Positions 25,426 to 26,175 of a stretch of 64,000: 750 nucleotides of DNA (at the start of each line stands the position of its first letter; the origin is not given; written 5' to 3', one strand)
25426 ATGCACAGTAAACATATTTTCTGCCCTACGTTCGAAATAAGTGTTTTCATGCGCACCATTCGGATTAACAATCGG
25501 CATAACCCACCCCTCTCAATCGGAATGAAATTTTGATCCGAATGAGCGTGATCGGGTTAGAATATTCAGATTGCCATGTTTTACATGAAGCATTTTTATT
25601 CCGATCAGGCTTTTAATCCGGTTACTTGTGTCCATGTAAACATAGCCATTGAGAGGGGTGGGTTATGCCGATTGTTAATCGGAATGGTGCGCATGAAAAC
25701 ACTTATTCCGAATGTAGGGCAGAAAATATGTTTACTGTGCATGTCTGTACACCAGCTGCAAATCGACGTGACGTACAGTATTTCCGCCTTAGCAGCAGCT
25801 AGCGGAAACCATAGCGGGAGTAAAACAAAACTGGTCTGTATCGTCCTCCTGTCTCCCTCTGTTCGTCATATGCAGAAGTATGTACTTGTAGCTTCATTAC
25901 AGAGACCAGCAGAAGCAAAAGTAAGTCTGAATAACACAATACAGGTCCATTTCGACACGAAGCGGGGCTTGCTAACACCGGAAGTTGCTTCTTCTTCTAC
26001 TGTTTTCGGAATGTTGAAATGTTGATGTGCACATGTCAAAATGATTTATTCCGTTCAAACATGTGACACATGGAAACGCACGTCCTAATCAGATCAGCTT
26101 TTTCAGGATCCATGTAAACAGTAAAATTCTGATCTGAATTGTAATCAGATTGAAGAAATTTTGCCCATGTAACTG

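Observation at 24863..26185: Unusual block-wise inverted structure P-Q-P'-Q' abutting the L1-A 5' end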

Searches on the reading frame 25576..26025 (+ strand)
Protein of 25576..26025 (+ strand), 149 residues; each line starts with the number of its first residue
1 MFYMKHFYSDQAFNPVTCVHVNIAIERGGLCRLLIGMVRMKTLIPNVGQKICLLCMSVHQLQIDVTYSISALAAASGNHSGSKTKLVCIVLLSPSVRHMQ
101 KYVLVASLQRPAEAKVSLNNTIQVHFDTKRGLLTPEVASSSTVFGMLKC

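Call 10: search_protein_families(library=pfam, proteins=[window:25576-26025:+], max_evalue=0.01)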
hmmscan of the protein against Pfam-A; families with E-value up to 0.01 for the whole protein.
window:25576-26025:+ (149 aa): 0 families

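Call 14: find_homologous_proteins(query=window:25648-26022:+, max_evalue=0.001)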
Query seq(125 aa): 15 candidates shared short words with the query, none scored E <= 0.001.
